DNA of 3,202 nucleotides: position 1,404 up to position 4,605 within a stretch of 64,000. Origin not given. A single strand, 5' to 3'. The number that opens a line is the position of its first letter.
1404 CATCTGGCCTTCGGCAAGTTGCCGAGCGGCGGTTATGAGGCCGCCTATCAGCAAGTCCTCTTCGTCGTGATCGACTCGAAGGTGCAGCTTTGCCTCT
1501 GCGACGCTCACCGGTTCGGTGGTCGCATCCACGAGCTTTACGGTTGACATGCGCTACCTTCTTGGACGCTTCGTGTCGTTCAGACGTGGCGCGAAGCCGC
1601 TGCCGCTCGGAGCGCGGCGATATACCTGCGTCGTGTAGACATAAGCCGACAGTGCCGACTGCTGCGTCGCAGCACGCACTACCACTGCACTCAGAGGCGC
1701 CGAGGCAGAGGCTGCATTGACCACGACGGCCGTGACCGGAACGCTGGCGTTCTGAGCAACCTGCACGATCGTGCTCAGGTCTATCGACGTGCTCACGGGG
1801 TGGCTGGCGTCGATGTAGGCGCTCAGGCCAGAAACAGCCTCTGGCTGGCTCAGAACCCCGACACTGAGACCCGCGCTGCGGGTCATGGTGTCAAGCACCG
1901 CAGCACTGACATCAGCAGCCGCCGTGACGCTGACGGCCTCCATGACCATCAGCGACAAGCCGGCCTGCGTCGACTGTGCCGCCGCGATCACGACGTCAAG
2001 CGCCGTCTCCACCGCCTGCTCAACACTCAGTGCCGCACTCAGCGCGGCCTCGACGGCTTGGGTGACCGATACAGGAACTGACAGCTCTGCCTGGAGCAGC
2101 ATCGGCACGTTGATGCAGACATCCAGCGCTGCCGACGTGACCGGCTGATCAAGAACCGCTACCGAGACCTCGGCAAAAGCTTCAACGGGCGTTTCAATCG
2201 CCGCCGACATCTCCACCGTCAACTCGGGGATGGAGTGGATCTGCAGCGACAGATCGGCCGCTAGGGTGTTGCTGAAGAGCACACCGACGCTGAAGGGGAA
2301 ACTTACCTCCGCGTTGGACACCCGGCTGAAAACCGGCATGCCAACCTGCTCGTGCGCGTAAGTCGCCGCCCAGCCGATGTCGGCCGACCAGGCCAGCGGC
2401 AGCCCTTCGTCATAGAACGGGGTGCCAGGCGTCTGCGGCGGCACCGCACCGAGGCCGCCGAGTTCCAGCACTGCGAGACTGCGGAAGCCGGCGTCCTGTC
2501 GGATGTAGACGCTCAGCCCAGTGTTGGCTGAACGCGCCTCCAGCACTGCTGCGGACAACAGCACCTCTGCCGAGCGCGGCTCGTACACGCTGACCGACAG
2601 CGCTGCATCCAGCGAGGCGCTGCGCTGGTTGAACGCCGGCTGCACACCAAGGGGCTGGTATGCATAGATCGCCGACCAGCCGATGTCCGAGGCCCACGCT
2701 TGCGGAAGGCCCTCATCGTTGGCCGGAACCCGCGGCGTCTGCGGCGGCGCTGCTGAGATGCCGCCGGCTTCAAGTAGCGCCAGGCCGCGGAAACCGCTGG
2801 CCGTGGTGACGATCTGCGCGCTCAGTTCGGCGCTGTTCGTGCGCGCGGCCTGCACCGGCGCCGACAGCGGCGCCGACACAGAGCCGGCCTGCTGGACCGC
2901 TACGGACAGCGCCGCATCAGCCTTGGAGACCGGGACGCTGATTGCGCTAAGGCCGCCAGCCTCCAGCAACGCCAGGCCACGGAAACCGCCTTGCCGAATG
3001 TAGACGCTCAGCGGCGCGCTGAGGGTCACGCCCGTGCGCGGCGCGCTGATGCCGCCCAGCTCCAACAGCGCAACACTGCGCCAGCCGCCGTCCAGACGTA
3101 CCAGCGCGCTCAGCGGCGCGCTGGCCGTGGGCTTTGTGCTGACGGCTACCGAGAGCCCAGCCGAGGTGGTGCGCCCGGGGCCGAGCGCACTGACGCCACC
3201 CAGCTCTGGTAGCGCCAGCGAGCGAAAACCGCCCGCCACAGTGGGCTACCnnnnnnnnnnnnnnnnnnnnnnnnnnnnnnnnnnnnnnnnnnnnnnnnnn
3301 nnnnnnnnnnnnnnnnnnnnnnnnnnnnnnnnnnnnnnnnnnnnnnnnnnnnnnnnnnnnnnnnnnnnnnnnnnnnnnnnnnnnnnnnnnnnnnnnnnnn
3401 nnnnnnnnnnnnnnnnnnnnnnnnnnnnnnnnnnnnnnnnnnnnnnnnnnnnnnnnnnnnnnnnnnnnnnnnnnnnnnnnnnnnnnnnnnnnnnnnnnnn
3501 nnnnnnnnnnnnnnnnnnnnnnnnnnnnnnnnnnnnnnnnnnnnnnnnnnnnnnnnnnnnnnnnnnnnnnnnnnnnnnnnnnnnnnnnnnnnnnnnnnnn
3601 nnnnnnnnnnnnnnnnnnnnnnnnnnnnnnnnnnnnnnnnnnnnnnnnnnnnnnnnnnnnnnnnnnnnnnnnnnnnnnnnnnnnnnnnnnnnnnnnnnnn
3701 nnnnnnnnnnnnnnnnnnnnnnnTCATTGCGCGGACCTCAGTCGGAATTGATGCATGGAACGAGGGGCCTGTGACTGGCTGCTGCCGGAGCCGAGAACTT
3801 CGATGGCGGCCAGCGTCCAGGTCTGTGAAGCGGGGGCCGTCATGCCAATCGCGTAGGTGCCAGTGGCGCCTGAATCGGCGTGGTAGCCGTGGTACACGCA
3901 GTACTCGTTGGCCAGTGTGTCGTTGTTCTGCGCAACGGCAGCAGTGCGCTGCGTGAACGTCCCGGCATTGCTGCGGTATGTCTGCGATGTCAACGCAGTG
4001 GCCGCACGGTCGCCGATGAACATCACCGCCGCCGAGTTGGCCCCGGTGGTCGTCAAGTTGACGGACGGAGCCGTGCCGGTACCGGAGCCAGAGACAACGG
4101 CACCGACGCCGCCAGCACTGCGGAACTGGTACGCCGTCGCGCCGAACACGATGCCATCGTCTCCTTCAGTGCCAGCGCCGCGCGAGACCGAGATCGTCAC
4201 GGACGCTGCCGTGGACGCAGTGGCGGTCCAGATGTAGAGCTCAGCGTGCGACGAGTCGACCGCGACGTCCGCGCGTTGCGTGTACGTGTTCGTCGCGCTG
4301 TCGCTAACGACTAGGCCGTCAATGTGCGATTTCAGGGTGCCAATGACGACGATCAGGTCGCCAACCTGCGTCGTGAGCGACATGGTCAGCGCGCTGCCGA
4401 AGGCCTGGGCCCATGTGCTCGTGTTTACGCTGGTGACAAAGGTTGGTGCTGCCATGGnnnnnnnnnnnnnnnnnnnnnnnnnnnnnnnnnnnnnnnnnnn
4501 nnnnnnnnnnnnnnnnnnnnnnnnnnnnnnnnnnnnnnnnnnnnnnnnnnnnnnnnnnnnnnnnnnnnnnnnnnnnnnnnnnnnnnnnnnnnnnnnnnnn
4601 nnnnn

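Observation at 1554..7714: Eight-gene Thr/Ser/Gly-rich cassette inserted between the HK97 major capsid gene and the gp6-like connector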

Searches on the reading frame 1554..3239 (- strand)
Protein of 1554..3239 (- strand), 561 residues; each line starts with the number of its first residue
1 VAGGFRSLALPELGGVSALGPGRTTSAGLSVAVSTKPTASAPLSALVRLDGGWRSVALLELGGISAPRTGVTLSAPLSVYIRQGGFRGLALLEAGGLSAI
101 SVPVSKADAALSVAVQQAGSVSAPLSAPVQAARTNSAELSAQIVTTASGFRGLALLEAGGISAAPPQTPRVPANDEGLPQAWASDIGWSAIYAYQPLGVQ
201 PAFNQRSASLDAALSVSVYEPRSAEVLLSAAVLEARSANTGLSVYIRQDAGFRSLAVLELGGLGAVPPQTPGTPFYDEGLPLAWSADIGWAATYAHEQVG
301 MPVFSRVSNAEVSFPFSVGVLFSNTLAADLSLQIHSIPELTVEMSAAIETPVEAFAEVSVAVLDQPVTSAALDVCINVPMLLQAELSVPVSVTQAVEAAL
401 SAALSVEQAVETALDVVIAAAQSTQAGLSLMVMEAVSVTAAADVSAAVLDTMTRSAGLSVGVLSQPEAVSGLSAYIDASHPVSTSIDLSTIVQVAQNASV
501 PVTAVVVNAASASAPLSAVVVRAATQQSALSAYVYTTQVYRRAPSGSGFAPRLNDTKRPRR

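Call 3: search_protein_families(library=pfam, proteins=[window:1554-3239:-], max_evalue=0.1)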
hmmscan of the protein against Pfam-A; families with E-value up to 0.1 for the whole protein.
window:1554-3239:- (561 aa): 0 families

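Call 4: search_protein_families(library=phrogs, proteins=[window:1554-3239:-], max_evalue=0.1)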
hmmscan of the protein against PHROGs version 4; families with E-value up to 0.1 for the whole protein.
window:1554-3239:- (561 aa): 0 families

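Call 31: search_solved_structures(query=window:1554-3239:-, max_evalue=10)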
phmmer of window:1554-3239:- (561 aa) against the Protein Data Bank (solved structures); distinct sequences matched with E-value up to 10: 14.
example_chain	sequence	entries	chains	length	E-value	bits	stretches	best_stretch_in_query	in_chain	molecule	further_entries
6ren_A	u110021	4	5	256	1.2e-07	34.7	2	46-121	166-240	3fPizza6-SH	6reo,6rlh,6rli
3ww9_A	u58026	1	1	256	0.00032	23.4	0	46-121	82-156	pizza6 protein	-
6rej_A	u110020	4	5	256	0.00055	22.6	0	46-121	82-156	Pizza6-SH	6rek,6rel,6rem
7zcj_A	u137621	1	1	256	0.00068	22.3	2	46-121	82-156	Pizza6-TNH-TSH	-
6qsd_A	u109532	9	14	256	0.0017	21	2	43-121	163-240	Pizza6S | Pizza6-S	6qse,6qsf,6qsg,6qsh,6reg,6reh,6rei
7zph_A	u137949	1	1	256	0.003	20.2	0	46-121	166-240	Pizza6-TNK-RSH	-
7zqg_A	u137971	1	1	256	0.0043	19.7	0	46-121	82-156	Pizza6-KSH-TSH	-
7zq2_A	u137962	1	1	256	0.0057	19.2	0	46-121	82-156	Pizza6-RSH-TSH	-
7zpw_A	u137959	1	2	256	0.0069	19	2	46-121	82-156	Pizza6-TSK-TSH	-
7zpz_A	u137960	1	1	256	0.008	18.8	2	46-121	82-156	Pizza6-TSR-TSH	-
6f0t_A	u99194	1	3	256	0.012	18.2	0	46-121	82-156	Pizza6-SFW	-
6f0s_A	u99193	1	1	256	0.023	17.2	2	47-122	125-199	Pizza6-SYW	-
2qeu_A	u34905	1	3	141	1.2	11.5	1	330-418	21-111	Putative carboxymuconolactone decarboxylase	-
6h7w_O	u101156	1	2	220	1.4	11.4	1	326-398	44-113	Putative vacuolar protein sorting-associated protein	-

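Call 107: search_protein_families(library=padloc, proteins=[window:1554-3239:-], max_evalue=0.01)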
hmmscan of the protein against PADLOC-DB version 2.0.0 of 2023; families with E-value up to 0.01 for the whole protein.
window:1554-3239:- (561 aa): 0 families

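Call 108: search_protein_families(library=ncbifam, proteins=[window:1554-3239:-], max_evalue=0.01)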
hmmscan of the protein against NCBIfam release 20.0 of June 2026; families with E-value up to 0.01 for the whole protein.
window:1554-3239:- (561 aa): 0 families

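Call 114: search_protein_representatives(protein=window:1554-3239:-)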
Query: 561 residues. Proteins with E-value up to 0.001 (for the whole library): 6; up to 1e-10: 1; up to 1e-30: 1. The best 6 are listed.
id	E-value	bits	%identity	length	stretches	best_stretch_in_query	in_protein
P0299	1.7e-158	545.4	58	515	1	47-561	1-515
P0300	5.7e-09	52.3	34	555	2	56-246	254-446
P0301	2.0e-07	47.2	41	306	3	238-317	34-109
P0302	3.2e-05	39.9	32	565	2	82-214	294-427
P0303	9.9e-05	38.3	44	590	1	250-313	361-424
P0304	2.3e-04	37.1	33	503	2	325-479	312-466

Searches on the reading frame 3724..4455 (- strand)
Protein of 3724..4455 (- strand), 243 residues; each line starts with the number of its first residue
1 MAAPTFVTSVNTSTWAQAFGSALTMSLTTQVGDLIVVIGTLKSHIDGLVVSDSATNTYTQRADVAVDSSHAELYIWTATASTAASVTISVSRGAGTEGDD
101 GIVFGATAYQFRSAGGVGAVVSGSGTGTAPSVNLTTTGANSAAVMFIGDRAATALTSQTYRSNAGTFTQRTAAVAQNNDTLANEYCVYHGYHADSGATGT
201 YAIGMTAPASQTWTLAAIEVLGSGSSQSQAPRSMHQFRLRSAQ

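Call 3: search_protein_families(library=pfam, proteins=[window:3724-4455:-], max_evalue=0.1)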
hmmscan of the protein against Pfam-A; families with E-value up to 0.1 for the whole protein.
window:3724-4455:- (243 aa): 0 families

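Call 4: search_protein_families(library=phrogs, proteins=[window:3724-4455:-], max_evalue=0.1)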
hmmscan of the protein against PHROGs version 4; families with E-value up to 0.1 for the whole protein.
window:3724-4455:- (243 aa): 0 families

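Call 91: search_solved_structures(query=window:3724-4455:-, max_evalue=10)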
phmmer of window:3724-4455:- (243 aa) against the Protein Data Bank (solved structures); distinct sequences matched with E-value up to 10: 1.
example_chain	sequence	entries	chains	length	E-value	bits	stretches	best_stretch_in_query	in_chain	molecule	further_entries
5jyl_B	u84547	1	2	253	0.67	12.9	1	55-155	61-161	scFv TSP7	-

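Call 107: search_protein_families(library=padloc, proteins=[window:3724-4455:-], max_evalue=0.01)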
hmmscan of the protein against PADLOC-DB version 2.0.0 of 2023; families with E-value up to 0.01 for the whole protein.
window:3724-4455:- (243 aa): 0 families

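Call 108: search_protein_families(library=ncbifam, proteins=[window:3724-4455:-], max_evalue=0.01)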
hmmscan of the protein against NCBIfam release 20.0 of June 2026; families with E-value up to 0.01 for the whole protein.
window:3724-4455:- (243 aa): 0 families
